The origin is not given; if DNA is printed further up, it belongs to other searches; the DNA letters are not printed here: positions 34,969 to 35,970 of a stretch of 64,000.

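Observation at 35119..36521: Translationally coupled pair of paralogous membrane-anchored proteins of no recognisable family, chained to an EamA exporter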

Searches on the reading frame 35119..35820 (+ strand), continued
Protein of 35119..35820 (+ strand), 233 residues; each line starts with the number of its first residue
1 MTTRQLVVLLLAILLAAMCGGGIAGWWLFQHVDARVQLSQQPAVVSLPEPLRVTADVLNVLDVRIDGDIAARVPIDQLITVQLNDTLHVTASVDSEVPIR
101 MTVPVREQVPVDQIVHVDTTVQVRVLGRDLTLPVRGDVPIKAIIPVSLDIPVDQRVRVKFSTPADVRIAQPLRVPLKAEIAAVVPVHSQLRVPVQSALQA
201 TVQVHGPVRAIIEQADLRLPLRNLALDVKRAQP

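Call 38: fold_search(model_id=the predicted structure, library=pdb)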
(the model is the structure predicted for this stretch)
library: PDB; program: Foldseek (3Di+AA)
matches with E <= 10: 205; with E <= 0.001: 0
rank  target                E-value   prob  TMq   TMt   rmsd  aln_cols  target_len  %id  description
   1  6qz9_0A               2.1e-03  0.63  0.15  0.13  29.8       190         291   10  The cryo-EM structure of the collar complex and tail axis in bacteriophage phi29 (released 2019-06-12)
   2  5ec5_C                5.3e-03  0.57  0.13  0.11  20.0       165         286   13  Crystal structure of lysenin pore (released 2016-05-18)
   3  5ec5_B                7.2e-03  0.51  0.13  0.11  19.3       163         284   13  Crystal structure of lysenin pore (released 2016-05-18)
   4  5ec5_L                9.1e-03  0.47  0.13  0.11  19.6       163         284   13  Crystal structure of lysenin pore (released 2016-05-18)
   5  5ec5_E                9.6e-03  0.66  0.14  0.12  19.3       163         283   10  Crystal structure of lysenin pore (released 2016-05-18)
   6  5gaq_A                1.1e-02  0.23  0.12  0.10  18.7       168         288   11  Cryo-EM structure of the Lysenin Pore (released 2016-04-06)
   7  5ec5_M                1.2e-02  0.25  0.13  0.11  18.1       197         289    8  Crystal structure of lysenin pore (released 2016-05-18)
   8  5ec5_D                1.4e-02  0.41  0.13  0.11  19.8       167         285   12  Crystal structure of lysenin pore (released 2016-05-18)
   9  5ec5_I                1.5e-02  0.38  0.12  0.11  19.2       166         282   13  Crystal structure of lysenin pore (released 2016-05-18)
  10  5ec5_F                2.1e-02  0.33  0.13  0.11  20.4       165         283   12  Crystal structure of lysenin pore (released 2016-05-18)
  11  5ec5_A                2.2e-02  0.20  0.12  0.11  20.6       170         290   10  Crystal structure of lysenin pore (released 2016-05-18)
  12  8egr_I                3.3e-02  0.33  0.13  0.12  14.5       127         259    6  Upper tail structure of Staphylococcus phage Andhra (released 2022-12-14)
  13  3j9c                  1.2e-01  0.87  0.18  0.11  16.4        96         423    7  CryoEM single particle reconstruction of anthrax toxin protective antigen pore at 2.9 Angstrom resolution (released 2015-03-11)
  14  9fnq_A                1.2e-01  0.08  0.09  0.06  22.6       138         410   11  Aerolysin double mutant K238A/K244A in styrene-maleic acid lipid particles (released 2025-02-12)
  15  9fml_A                1.3e-01  0.08  0.10  0.07  24.2       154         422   11  Aerolysin heptamer in membrane inserted form reconstituted in amphipoles. (released 2025-02-12)
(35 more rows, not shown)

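Call 41: search_protein_families(library=pfam, proteins=[P0083, P0094, P0119, P0179, P0187, P0190, P0089, P0090, P0173, P0175], max_evalue=0.01)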
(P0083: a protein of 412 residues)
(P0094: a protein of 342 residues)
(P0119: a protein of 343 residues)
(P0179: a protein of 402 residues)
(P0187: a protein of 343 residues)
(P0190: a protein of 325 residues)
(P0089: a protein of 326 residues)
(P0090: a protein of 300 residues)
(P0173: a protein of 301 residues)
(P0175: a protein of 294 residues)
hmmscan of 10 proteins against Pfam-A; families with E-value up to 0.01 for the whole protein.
P0083 (412 aa): 0 families

P0094 (342 aa): 0 families

P0119 (343 aa): 0 families

P0179 (402 aa): 0 families

P0187 (343 aa): 0 families

P0190 (325 aa): 0 families

P0089 (326 aa): 0 families

P0090 (300 aa): 0 families

P0173 (301 aa): 0 families

P0175 (294 aa): 0 families

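Call 43: search_solved_structures(query=A1, max_evalue=10, show_alignments=2)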
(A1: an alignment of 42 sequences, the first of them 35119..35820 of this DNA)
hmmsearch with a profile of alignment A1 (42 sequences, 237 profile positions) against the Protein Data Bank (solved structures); distinct sequences matched with E-value up to 10: 3.
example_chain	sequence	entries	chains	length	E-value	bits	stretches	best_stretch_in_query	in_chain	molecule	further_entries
5g53_A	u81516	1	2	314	2.3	10.7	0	151-214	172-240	ADENOSINE RECEPTOR A2A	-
2ydo_A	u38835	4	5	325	3.2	10.1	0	151-214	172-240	ADENOSINE RECEPTOR A2A | THERMOSTABILISED HUMAN A2A RECEPTOR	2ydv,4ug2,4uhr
3vg9_A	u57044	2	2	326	3.4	10.1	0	151-214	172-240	Adenosine receptor A2a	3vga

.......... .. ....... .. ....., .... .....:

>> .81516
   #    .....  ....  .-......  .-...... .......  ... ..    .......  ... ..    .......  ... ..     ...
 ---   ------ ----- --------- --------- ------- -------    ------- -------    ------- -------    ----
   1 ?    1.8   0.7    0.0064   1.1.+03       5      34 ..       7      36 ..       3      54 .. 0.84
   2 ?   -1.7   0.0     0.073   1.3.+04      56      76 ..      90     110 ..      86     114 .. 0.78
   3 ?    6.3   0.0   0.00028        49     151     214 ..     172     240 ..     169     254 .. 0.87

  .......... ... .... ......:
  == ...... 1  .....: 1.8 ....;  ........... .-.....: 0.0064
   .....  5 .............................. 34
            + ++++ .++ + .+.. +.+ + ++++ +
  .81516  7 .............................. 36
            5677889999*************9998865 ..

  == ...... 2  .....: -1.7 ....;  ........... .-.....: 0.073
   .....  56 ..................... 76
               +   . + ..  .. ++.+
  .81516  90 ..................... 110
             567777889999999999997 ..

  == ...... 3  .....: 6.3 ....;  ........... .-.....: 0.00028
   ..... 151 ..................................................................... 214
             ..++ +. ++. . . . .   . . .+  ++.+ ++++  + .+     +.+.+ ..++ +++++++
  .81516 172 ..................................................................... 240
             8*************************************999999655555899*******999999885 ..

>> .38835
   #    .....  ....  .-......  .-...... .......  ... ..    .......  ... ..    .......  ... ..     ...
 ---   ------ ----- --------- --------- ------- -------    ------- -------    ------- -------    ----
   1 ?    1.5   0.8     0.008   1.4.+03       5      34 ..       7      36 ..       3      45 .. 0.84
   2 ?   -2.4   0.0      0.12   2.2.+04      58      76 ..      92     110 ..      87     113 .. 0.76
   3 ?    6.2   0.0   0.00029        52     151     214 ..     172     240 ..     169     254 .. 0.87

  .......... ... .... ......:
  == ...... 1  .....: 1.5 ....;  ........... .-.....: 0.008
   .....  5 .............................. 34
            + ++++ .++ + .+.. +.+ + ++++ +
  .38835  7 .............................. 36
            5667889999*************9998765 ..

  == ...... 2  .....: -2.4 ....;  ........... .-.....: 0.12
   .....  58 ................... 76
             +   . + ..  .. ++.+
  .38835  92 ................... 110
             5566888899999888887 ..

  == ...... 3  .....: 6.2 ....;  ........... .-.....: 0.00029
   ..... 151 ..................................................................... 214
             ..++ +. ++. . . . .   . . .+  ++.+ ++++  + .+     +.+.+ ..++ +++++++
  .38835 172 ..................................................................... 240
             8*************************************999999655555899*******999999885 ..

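Call 53: search_protein_families(library=padloc, proteins=[window:35119-35820:+], max_evalue=1)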
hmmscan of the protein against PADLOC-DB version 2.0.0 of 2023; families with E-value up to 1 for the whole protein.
window:35119-35820:+ (233 aa): 1 family
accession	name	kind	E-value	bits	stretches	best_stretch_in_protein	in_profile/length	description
PDLC03396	REase_II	-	0.054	10.2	1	138-204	424-488/550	Type II nicking endonuclease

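Call 54: search_protein_families(library=phrogs, proteins=[window:35119-35820:+], max_evalue=1)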
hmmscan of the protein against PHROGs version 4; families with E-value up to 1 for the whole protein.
window:35119-35820:+ (233 aa): 1 family
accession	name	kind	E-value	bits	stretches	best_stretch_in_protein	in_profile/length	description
phrog_31248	-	unknown function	0.51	11.1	0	133-196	73-136/200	-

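Call 56: search_protein_families(library=pfam, proteins=[L011:2748-4238:-, L011:4235-5101:-, L011:5229-6197:+, L011:6388-7473:-, L011:9530-10816:+, L011:12728-14074:+, L004:7504-8214:+, L004:3233-3766:+, L004:9536-10399:+], max_evalue=0.001)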
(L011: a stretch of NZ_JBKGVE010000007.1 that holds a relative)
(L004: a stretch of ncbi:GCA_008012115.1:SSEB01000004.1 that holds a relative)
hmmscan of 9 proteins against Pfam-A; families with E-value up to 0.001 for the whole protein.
L011:2748-4238:- (496 aa): 2 families
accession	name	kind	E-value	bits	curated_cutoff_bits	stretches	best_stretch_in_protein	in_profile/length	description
PF07690.21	MFS_1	-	4.7e-46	157.7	33.4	1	33-423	3-346/347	Major Facilitator Superfamily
PF13347.12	MFS_2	-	1.8e-05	23.9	27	1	293-469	238-421/427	MFS/sugar transport protein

L011:4235-5101:- (288 aa): 1 family
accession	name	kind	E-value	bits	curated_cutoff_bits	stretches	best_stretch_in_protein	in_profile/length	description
PF00248.27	Aldo_ket_red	-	2.3e-50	171.8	24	1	29-262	17-289/291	Aldo/keto reductase family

L011:5229-6197:+ (322 aa): 2 families
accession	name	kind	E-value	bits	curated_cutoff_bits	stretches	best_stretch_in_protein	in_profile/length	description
PF03466.25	LysR_substrate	-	8e-31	107.5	28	1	90-295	2-207/209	LysR substrate binding domain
PF00126.33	HTH_1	-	2.3e-19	69.5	26.6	1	6-65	1-60/60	Bacterial regulatory helix-turn-helix protein, lysR family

L011:6388-7473:- (361 aa): 4 families
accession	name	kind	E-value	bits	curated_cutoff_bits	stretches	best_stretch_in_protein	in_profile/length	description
PF12833.13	HTH_18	-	5.2e-18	65.5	33.6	1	276-352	1-78/80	Helix-turn-helix domain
PF12625.12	Arabinose_bd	-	5.7e-18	66.1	27.6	1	36-225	3-185/185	Arabinose-binding domain of AraC transcription regulator, N-term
PF00165.29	HTH_AraC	-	1.6e-08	34.9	26.6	1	315-352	2-41/42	Bacterial regulatory helix-turn-helix proteins, AraC family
PF13384.12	HTH_23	-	0.00021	21.4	24.6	0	306-343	7-41/50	Homeodomain-like domain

L011:9530-10816:+ (428 aa): 1 family
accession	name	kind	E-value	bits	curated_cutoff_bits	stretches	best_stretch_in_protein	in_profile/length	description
PF04286.17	DUF445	-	3.2e-16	60.7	33.8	1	24-138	2-115/368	Protein of unknown function (DUF445)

L011:12728-14074:+ (448 aa): 1 family
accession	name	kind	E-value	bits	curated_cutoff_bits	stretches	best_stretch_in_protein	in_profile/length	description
PF02321.23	OEP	-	7.9e-34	117.5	22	2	260-433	7-186/187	Outer membrane efflux protein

L004:7504-8214:+ (236 aa): 1 family
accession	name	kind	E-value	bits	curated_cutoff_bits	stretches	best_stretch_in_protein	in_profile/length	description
PF14337.13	Abi_alpha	-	3.1e-29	102.8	29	1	42-227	8-196/196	Abortive infection alpha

L004:3233-3766:+ (177 aa): 1 family
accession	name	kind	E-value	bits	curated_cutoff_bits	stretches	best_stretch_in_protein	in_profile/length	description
PF14110.11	DUF4282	-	5.6e-07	30.5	27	1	49-123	1-77/86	Domain of unknown function (DUF4282)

L004:9536-10399:+ (287 aa): 1 family
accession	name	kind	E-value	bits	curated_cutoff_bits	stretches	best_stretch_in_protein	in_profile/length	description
PF17131.11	LolA_like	-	3.9e-21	76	30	1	103-281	4-180/184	Outer membrane lipoprotein-sorting protein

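Call 57: find_encoding_contigs(protein=P0055, flank=6000, max_places=2)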
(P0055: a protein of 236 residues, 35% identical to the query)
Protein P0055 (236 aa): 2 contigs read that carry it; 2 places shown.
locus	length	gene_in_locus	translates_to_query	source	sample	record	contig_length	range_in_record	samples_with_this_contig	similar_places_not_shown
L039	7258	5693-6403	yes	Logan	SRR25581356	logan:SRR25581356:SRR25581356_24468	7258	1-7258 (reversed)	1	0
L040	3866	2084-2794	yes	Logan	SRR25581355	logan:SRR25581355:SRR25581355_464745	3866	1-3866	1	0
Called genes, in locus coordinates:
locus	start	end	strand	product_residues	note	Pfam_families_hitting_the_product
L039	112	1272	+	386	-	PF00441:Acyl-CoA_dh_1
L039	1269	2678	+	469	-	PF02771:Acyl-CoA_dh_N, PF02770:Acyl-CoA_dh_M, PF00441:Acyl-CoA_dh_1, PF08028:Acyl-CoA_dh_2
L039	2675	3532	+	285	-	PF06314:ADC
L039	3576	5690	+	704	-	PF06980:DUF1302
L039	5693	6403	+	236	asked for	-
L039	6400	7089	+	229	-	-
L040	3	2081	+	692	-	?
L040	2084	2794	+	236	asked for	-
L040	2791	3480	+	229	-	-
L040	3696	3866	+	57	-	?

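Call 58: find_encoding_contigs(protein=P0057, flank=6000, max_places=2)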
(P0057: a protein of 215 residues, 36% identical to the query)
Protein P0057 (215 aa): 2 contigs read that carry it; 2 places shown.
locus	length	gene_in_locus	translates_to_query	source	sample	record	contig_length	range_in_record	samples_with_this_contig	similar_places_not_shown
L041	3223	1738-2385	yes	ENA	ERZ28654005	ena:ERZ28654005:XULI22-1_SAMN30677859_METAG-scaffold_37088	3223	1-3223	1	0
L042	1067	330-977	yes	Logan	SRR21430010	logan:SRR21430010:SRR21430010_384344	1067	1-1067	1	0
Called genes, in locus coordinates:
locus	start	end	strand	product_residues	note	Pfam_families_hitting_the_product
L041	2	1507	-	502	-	?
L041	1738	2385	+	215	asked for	-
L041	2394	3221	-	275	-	?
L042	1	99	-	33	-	?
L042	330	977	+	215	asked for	-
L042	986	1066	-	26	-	?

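Call 59: find_encoding_contigs(protein=P0058, flank=6000, max_places=2)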
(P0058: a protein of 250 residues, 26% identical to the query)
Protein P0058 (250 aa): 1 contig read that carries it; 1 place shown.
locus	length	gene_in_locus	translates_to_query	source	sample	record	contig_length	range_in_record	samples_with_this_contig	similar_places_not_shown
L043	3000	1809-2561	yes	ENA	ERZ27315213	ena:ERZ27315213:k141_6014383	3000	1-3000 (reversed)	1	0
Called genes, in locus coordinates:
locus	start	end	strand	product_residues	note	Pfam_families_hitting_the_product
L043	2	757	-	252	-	?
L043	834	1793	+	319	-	PF03372:Exo_endo_phos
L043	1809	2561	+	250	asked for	-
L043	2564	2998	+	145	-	?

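Call 68: search_dna_similar(query=window:35119-35820:+, collection=plasmids, mode=protein, max_evalue=0.001, max_rows=10)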
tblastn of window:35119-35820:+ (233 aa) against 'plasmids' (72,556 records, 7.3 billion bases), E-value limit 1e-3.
Records with a match: 4; places in all: 8; records where one place covers at least 80% of the query: 4.
Best place of each record, by identity: <60% 4.
By first word of the organism name: Acinetobacter 4.
By predicted mobility (MOB-suite, as given by PLSDB): mobilizable 2; non-mobilizable 1; conjugative 1.
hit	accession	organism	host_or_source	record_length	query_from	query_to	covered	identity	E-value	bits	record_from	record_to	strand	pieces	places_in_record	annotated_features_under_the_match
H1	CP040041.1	Acinetobacter baumannii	Homo sapiens,blood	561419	27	227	86%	36.3%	3e-41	156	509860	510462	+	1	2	MFS transporter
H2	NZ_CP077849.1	Acinetobacter baumannii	Homo sapiens,Rectal swab_P28_BU14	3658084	27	227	86%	36.3%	3e-41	156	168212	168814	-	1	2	none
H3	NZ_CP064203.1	Acinetobacter baumannii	Homo sapiens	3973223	27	227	86%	36.3%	3e-41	156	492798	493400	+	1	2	none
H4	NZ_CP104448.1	Acinetobacter baumannii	Homo sapiens,sputum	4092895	27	227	86%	36.3%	3e-41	156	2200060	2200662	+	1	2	none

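Call 69: get_annotated_region(hit=H3, flank=9000)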
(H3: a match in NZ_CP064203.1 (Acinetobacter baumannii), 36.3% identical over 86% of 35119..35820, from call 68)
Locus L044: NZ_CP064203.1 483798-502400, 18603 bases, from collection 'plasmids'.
description: Acinetobacter baumannii strain X4-300 plasmid unnamed1, complete sequence
organism: Acinetobacter baumannii (NCBI taxid 470)
taxonomy: Bacteria; Pseudomonadota; Gammaproteobacteria; Moraxellales; Moraxellaceae; Acinetobacter; Acinetobacter baumannii
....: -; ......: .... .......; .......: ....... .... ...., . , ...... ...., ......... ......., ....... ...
typing (MOB-suite, as given by PLSDB): conjugative; relaxase MOBP,MOBP; mating-pair formation MPF_T
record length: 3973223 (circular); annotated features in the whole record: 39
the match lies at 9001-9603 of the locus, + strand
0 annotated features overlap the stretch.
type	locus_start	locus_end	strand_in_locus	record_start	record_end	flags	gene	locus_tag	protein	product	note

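Call 71: search_protein_families(library=pfam, proteins=[L044:3341-5362:+, L044:5444-6043:+, L044:6152-7099:+, L044:7316-8773:+, L044:8917-9657:+, L044:9669-10343:+, L044:10508-11728:+, L044:11744-12877:+, L044:12904-13560:-, L044:13527-14846:-], max_evalue=0.001)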
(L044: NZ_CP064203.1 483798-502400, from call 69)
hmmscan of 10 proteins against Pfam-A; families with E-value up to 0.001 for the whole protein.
L044:3341-5362:+ (673 aa): 6 families
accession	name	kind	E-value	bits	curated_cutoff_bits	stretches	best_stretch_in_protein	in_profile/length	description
PF17757.6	UvrB_inter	-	2.2e-35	121.1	22.9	1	161-251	1-91/91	UvrB interaction domain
PF00271.37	Helicase_C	-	1.1e-21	77.6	23.5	1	436-546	5-109/110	Helicase conserved C-terminal domain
PF12344.14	UvrB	-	2.6e-21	75.6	27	1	553-593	1-41/43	Ultra-violet resistance protein B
PF04851.21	ResIII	-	4.9e-14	53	22.5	1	16-88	5-82/164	Type III restriction enzyme, res subunit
PF02151.25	UVR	-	4.3e-10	39.4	21.5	1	638-670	4-36/36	UvrB/uvrC motif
PF00270.35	DEAD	-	1.2e-06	28.8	26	1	19-89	4-77/167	DEAD/DEAH box helicase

L044:5444-6043:+ (199 aa): 2 families
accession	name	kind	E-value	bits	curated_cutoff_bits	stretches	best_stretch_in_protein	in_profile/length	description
PF08212.18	Lipocalin_2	-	1.1e-44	152.4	24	1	50-196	1-145/146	Lipocalin-like domain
PF00061.29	Lipocalin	-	5.9e-06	27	23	1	57-199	2-145/145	Lipocalin / cytosolic fatty-acid binding protein family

L044:6152-7099:+ (315 aa): 1 family
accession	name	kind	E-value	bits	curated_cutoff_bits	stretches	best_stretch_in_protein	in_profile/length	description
PF00892.27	EamA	-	9.3e-16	58.8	28.2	2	4-140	2-130/135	EamA-like transporter family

L044:7316-8773:+ (485 aa): 2 families
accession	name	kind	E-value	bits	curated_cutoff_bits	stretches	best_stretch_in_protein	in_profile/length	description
PF02800.25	Gp_dh_C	-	9.2e-44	149.2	24.4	1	297-454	1-158/158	Glyceraldehyde 3-phosphate dehydrogenase, C-terminal domain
PF00044.30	Gp_dh_N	-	2.6e-19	69.8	31.7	1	132-242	2-100/101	Glyceraldehyde 3-phosphate dehydrogenase, NAD binding domain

L044:8917-9657:+ (246 aa): 0 families

L044:9669-10343:+ (224 aa): 0 families

L044:10508-11728:+ (406 aa): 5 families
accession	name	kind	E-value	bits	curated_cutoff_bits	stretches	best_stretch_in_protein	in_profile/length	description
PF01018.28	GTP1_OBG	-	3.4e-62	209.1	27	1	4-158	1-155/155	GTP1/OBG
PF01926.29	MMR_HSR1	-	6.1e-24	84.8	21.9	1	161-284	1-113/113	50S ribosome-binding GTPase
PF02421.24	FeoB_N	-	1.6e-08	34.7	27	1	162-324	3-152/156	Ferrous iron transport protein B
PF03308.22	MeaB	-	0.00026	20.5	23.1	0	279-351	175-250/273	Methylmalonyl Co-A mutase-associated GTPase MeaB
PF03029.23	ATP_bind_1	-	0.0007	19.9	27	0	205-300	89-182/240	Conserved hypothetical ATP binding protein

L044:11744-12877:+ (377 aa): 3 families
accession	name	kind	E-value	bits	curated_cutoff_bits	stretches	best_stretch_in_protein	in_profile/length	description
PF00696.33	AA_kinase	-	3.4e-52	177.9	24.9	1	15-244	1-234/234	Amino acid kinase family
PF01472.26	PUA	-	8.1e-21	74.2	24.8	1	286-359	1-73/74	PUA domain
PF17785.7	PUA_3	-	0.00068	19.8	22.6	0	290-342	3-55/64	PUA-like domain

L044:12904-13560:- (218 aa): 1 family
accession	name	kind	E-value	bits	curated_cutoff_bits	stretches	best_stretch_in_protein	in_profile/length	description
PF12710.13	HAD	-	1.5e-34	120.5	27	1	15-193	1-188/189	haloacid dehalogenase-like hydrolase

L044:13527-14846:- (439 aa): 1 family
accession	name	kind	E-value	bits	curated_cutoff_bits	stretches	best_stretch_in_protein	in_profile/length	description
PF07759.17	DUF1615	-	9.6e-110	367.1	25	1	90-433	2-319/319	Protein of unknown function (DUF1615)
